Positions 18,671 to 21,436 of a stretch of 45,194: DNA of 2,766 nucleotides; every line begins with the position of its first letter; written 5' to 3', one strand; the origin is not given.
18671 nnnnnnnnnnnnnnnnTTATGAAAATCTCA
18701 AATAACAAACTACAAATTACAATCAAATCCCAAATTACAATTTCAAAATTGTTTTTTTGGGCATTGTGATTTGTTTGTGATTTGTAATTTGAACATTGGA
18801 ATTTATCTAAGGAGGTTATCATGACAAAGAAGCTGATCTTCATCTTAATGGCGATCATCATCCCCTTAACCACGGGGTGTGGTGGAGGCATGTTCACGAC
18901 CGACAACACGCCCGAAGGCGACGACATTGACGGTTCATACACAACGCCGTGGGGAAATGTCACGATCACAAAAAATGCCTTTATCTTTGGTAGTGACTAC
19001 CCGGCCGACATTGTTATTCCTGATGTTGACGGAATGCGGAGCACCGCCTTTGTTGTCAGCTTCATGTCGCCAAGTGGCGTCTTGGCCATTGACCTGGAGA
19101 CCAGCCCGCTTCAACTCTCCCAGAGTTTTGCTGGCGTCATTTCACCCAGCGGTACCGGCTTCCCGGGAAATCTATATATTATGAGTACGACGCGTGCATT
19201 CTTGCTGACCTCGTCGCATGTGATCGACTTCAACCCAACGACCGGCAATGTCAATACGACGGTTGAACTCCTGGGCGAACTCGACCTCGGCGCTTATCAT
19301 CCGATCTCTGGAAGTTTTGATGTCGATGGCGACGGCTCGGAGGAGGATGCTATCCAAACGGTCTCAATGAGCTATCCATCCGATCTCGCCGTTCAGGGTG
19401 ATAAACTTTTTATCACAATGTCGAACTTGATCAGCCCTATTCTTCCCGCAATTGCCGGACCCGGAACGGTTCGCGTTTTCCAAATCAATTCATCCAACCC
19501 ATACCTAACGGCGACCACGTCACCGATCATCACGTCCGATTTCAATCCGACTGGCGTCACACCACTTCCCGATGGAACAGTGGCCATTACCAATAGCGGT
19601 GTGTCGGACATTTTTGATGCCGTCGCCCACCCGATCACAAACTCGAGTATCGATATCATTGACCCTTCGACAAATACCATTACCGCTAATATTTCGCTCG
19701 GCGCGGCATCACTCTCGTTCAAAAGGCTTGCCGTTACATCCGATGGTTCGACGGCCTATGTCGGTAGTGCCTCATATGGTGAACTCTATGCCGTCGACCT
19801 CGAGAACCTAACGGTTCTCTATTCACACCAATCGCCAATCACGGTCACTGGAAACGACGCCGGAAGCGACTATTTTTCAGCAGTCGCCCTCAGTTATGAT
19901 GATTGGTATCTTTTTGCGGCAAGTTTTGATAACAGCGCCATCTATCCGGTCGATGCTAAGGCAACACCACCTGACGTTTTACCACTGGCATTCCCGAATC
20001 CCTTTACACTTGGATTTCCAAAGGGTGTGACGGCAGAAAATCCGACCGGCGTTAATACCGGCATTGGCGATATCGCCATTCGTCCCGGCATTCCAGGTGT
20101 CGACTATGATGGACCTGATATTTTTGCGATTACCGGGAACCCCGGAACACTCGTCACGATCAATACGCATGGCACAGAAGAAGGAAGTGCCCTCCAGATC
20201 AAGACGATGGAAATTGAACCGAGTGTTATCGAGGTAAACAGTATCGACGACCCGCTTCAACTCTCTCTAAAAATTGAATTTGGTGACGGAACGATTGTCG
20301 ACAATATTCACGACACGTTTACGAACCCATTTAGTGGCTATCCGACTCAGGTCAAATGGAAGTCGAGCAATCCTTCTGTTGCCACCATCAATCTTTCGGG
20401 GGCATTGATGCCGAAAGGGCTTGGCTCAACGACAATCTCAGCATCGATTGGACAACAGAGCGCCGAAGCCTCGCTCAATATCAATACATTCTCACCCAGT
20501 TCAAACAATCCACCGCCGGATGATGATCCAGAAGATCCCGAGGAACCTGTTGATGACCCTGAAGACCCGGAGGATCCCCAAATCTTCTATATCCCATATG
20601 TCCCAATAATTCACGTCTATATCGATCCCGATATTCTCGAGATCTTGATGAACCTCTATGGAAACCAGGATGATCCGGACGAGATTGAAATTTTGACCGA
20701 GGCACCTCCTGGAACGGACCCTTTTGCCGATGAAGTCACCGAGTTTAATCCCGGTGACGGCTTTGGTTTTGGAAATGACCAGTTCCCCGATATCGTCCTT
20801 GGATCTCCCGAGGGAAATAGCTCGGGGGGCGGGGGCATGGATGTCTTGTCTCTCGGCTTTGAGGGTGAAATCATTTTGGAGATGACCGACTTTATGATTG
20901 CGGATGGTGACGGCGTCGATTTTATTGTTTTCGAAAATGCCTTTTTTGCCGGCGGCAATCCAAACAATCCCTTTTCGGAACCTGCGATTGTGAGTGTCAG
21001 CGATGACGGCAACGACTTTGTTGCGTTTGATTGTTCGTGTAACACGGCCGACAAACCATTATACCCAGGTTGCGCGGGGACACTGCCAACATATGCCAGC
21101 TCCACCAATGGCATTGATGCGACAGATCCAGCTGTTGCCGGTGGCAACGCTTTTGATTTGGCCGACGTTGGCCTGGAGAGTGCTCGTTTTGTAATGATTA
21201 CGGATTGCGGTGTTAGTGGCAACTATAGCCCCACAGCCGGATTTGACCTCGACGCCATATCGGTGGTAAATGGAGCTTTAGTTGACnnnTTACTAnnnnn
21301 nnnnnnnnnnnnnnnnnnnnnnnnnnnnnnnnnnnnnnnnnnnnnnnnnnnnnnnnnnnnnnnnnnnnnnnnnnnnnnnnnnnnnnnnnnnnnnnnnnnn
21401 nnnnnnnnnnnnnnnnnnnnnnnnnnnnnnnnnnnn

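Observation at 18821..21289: Riboswitch-controlled 822-aa beta-propeller/Ig lipoprotein between btuB and btuF: candidate surface cobalamin-capture protein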

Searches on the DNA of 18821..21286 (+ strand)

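Call 14: search_rna_families(sources=[L001, L003, L005, L006, L007, L008], threshold=gathering)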
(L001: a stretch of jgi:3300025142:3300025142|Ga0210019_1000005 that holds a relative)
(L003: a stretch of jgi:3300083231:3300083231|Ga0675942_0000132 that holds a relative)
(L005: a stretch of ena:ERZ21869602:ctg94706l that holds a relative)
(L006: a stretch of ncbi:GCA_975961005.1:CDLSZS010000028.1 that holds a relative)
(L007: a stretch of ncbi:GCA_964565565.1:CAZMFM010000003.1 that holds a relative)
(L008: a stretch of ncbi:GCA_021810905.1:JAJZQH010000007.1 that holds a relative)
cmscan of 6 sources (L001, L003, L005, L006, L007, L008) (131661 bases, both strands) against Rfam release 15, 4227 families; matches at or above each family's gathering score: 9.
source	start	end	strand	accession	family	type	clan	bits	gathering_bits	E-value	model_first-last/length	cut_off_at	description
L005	1997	2339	+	RF00023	tmRNA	Gene;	CL00001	150.7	47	5.5e-59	1-374/374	no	transfer-messenger RNA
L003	6290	6609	+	RF00023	tmRNA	Gene;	CL00001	107.4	47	1.1e-40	1-374/374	no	transfer-messenger RNA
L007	5386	5587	+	RF00174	Cobalamin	Cis-reg; riboswitch;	CL00101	97.8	31.5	7.4e-23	1-189/189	no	Cobalamin riboswitch aptamer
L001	7773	7974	+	RF00174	Cobalamin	Cis-reg; riboswitch;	CL00101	82.4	31.5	1.8e-18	1-189/189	no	Cobalamin riboswitch aptamer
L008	7693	7869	+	RF00174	Cobalamin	Cis-reg; riboswitch;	CL00101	79.7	31.5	1.1e-17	1-189/189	no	Cobalamin riboswitch aptamer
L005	7664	7858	+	RF00174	Cobalamin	Cis-reg; riboswitch;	CL00101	79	31.5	1.7e-17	1-189/189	no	Cobalamin riboswitch aptamer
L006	7812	7941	+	RF00174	Cobalamin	Cis-reg; riboswitch;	CL00101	73.3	31.5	7.6e-16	45-169/189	no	Cobalamin riboswitch aptamer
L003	7729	7927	+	RF00174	Cobalamin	Cis-reg; riboswitch;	CL00101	68.2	31.5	2.2e-14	1-189/189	no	Cobalamin riboswitch aptamer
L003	6602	6848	+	RF00028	Intron_gpI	Intron;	-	53.9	50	1.4e-10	1-253/253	no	Group I catalytic intron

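Call 33: search_rna_families(sources=[L009, L010, L011, L013, L015, L016, L017, L020], threshold=gathering)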
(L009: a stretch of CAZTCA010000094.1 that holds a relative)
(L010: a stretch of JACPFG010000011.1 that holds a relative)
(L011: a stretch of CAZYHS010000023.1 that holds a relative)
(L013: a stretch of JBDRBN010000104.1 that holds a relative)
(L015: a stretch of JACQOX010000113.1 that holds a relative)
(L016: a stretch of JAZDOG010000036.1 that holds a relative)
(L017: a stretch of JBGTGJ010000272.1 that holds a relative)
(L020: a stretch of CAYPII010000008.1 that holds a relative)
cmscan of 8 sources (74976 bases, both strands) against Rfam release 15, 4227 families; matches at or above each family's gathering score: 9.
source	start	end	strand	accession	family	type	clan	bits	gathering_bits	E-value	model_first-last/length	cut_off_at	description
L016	196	547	+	RF00023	tmRNA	Gene;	CL00001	164.2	47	6.4e-65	1-374/374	no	transfer-messenger RNA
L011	7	180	+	RF00174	Cobalamin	Cis-reg; riboswitch;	CL00101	85.6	31.5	1.3e-19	1-189/189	no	Cobalamin riboswitch aptamer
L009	497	626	+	RF00174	Cobalamin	Cis-reg; riboswitch;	CL00101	78.5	31.5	1.4e-17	45-169/189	no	Cobalamin riboswitch aptamer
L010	2821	3015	+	RF00174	Cobalamin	Cis-reg; riboswitch;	CL00101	78.3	31.5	1.6e-17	1-189/189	no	Cobalamin riboswitch aptamer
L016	2205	2399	+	RF00174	Cobalamin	Cis-reg; riboswitch;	CL00101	71.9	31.5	1.1e-15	1-189/189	no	Cobalamin riboswitch aptamer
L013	1326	1543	+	RF00174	Cobalamin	Cis-reg; riboswitch;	CL00101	68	31.5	1.4e-14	1-189/189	no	Cobalamin riboswitch aptamer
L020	3651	3843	+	RF00174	Cobalamin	Cis-reg; riboswitch;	CL00101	67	31.5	2.8e-14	1-189/189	no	Cobalamin riboswitch aptamer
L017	3688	3888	+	RF00174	Cobalamin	Cis-reg; riboswitch;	CL00101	59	31.5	5.2e-12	45-169/189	no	Cobalamin riboswitch aptamer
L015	3590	3914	+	RF00174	Cobalamin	Cis-reg; riboswitch;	CL00101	58.6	31.5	6.8e-12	1-189/189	no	Cobalamin riboswitch aptamer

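Call 67: search_rna_families(sources=[L022, L023, L024, L025], threshold=gathering)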
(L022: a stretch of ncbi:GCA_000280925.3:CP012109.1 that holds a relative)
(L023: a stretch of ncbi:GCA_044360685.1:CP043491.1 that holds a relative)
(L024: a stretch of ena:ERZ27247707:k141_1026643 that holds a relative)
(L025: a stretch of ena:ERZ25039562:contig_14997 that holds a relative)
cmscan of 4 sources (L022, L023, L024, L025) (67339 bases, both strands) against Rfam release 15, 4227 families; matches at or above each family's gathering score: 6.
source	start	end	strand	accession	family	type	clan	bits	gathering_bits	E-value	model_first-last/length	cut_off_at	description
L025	4358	4583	+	RF00174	Cobalamin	Cis-reg; riboswitch;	CL00101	110.1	31.5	1.2e-26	1-189/189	no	Cobalamin riboswitch aptamer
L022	6265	6476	+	RF00174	Cobalamin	Cis-reg; riboswitch;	CL00101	92.8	31.5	9.7e-22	1-189/189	no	Cobalamin riboswitch aptamer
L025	8952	9074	+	RF00174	Cobalamin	Cis-reg; riboswitch;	CL00101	86.5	31.5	6.5e-20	46-168/189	no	Cobalamin riboswitch aptamer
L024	3574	3773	+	RF00174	Cobalamin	Cis-reg; riboswitch;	CL00101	81.6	31.5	1.6e-18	1-189/189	no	Cobalamin riboswitch aptamer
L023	6358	6579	+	RF00174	Cobalamin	Cis-reg; riboswitch;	CL00101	81.5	31.5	1.7e-18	1-189/189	no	Cobalamin riboswitch aptamer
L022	228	462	+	RF00174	Cobalamin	Cis-reg; riboswitch;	CL00101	74.4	31.5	1.9e-16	1-189/189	no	Cobalamin riboswitch aptamer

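Call 91: search_rna_families(sources=[L027, L029, L032, L034, L035, L039, L040, L051, L055, L056, L057, L059, L060, L062, L064, L065, L067, L070, L071, L075], threshold=gathering)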
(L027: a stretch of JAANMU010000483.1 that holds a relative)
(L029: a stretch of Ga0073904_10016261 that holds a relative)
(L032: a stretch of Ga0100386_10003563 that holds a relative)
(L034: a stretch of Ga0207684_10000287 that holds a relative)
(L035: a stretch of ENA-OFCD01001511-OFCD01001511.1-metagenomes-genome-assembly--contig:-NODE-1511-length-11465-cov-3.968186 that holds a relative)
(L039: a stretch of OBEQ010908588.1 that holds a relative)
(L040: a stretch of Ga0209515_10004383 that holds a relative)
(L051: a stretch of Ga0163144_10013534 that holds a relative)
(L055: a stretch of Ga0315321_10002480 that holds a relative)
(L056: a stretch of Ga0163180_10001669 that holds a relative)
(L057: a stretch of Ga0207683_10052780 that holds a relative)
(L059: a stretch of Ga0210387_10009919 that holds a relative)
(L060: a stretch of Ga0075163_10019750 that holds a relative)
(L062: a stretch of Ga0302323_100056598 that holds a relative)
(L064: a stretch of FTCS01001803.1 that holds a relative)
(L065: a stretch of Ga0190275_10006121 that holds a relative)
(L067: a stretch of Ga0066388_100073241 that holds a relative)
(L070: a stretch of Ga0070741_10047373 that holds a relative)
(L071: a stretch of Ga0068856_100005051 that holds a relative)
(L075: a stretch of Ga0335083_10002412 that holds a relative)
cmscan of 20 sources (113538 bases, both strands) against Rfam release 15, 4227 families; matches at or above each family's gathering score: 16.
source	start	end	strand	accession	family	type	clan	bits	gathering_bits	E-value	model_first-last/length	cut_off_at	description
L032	425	609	+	RF00174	Cobalamin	Cis-reg; riboswitch;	CL00101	121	31.5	1.4e-29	1-189/189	no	Cobalamin riboswitch aptamer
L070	1231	1394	+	RF00174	Cobalamin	Cis-reg; riboswitch;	CL00101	98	31.5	5.5e-23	1-189/189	no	Cobalamin riboswitch aptamer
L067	391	515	+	RF00174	Cobalamin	Cis-reg; riboswitch;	CL00101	94.7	31.5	4.8e-22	45-169/189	no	Cobalamin riboswitch aptamer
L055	2496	2728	+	RF00174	Cobalamin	Cis-reg; riboswitch;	CL00101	93.5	31.5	1e-21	1-189/189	no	Cobalamin riboswitch aptamer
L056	1716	1901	+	RF00174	Cobalamin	Cis-reg; riboswitch;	CL00101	92.6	31.5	2e-21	1-189/189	no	Cobalamin riboswitch aptamer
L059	1125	1344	+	RF00174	Cobalamin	Cis-reg; riboswitch;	CL00101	91.1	31.5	5.1e-21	1-189/189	no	Cobalamin riboswitch aptamer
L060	1952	2141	+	RF00174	Cobalamin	Cis-reg; riboswitch;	CL00101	86.1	31.5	1.4e-19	1-189/189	no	Cobalamin riboswitch aptamer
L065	1433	1618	-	RF00174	Cobalamin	Cis-reg; riboswitch;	CL00101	82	31.5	2.1e-18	1-189/189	no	Cobalamin riboswitch aptamer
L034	910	1150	+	RF00174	Cobalamin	Cis-reg; riboswitch;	CL00101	81.6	31.5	2.8e-18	1-189/189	no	Cobalamin riboswitch aptamer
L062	1214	1373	+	RF00174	Cobalamin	Cis-reg; riboswitch;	CL00101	79.4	31.5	1.2e-17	17-174/189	no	Cobalamin riboswitch aptamer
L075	1182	1370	+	RF00174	Cobalamin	Cis-reg; riboswitch;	CL00101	75.3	31.5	1.7e-16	1-189/189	no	Cobalamin riboswitch aptamer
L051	2554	2759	+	RF00174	Cobalamin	Cis-reg; riboswitch;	CL00101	68.6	31.5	1.5e-14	1-189/189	no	Cobalamin riboswitch aptamer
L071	1600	1724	+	RF00174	Cobalamin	Cis-reg; riboswitch;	CL00101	64.6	31.5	2e-13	46-168/189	no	Cobalamin riboswitch aptamer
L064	2600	2741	+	RF00174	Cobalamin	Cis-reg; riboswitch;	CL00101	52.6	31.5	5.3e-10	1-189/189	no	Cobalamin riboswitch aptamer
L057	1808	1939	+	RF00174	Cobalamin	Cis-reg; riboswitch;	CL00101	52.4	31.5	6.1e-10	1-189/189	no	Cobalamin riboswitch aptamer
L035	2609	2741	+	RF00174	Cobalamin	Cis-reg; riboswitch;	CL00101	42.8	31.5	3.4e-07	1-189/189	no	Cobalamin riboswitch aptamer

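Call 92: search_rna_families(sources=[L078, L079, L080, L082, L085, L086, L088, L089, L090, L094, L098, L099, L100, L101, L102, L103, L104, L105, L081, L063], threshold=gathering)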
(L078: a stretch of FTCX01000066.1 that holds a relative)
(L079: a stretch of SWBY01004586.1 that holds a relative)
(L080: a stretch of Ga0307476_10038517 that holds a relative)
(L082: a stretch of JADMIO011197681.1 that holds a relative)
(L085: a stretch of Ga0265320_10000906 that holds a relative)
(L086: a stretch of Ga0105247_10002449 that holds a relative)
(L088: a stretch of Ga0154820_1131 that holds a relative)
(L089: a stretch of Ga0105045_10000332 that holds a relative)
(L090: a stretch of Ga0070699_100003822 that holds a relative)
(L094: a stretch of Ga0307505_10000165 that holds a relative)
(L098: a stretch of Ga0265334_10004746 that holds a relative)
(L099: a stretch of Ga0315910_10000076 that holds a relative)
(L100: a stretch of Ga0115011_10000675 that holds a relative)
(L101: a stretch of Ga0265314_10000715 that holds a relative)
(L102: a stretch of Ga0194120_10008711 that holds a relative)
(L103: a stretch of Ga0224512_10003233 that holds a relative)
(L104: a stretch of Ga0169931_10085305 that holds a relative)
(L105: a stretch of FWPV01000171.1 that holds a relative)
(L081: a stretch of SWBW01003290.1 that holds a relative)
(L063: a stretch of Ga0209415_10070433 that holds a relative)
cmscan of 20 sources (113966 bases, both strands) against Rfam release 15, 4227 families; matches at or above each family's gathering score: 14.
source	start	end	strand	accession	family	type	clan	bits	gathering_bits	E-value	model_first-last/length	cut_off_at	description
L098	817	1016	+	RF00174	Cobalamin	Cis-reg; riboswitch;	CL00101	110.1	31.5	1.9e-26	1-189/189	no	Cobalamin riboswitch aptamer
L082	1179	1393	+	RF00174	Cobalamin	Cis-reg; riboswitch;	CL00101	103.7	31.5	1.3e-24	1-189/189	no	Cobalamin riboswitch aptamer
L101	2408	2595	+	RF00174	Cobalamin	Cis-reg; riboswitch;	CL00101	97.6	31.5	7.1e-23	1-189/189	no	Cobalamin riboswitch aptamer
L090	1177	1315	+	RF00174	Cobalamin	Cis-reg; riboswitch;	CL00101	97.5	31.5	7.8e-23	14-177/189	no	Cobalamin riboswitch aptamer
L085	727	918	+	RF00174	Cobalamin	Cis-reg; riboswitch;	CL00101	95.1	31.5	3.8e-22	1-189/189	no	Cobalamin riboswitch aptamer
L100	1824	2001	+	RF00174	Cobalamin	Cis-reg; riboswitch;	CL00101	92.7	31.5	1.8e-21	1-189/189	no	Cobalamin riboswitch aptamer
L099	2001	2167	+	RF00174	Cobalamin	Cis-reg; riboswitch;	CL00101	90.9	31.5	6.1e-21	1-189/189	no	Cobalamin riboswitch aptamer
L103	4732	4912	-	RF00174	Cobalamin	Cis-reg; riboswitch;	CL00101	84.8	31.5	3.3e-19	1-189/189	no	Cobalamin riboswitch aptamer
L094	976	1140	+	RF00174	Cobalamin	Cis-reg; riboswitch;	CL00101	83.7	31.5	6.7e-19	1-189/189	no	Cobalamin riboswitch aptamer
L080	253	391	+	RF00174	Cobalamin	Cis-reg; riboswitch;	CL00101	75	31.5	2e-16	46-168/189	no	Cobalamin riboswitch aptamer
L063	1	180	+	RF00174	Cobalamin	Cis-reg; riboswitch;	CL00101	73.7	31.5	5e-16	7-189/189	5'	Cobalamin riboswitch aptamer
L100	4066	4138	-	RF00005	tRNA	Gene; tRNA;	CL00001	69.1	29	1e-12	1-71/71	no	tRNA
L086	6469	6540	+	RF00005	tRNA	Gene; tRNA;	CL00001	67.6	29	2.5e-12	1-71/71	no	tRNA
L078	1539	1737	+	RF00174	Cobalamin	Cis-reg; riboswitch;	CL00101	63.8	31.5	3.4e-13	1-189/189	no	Cobalamin riboswitch aptamer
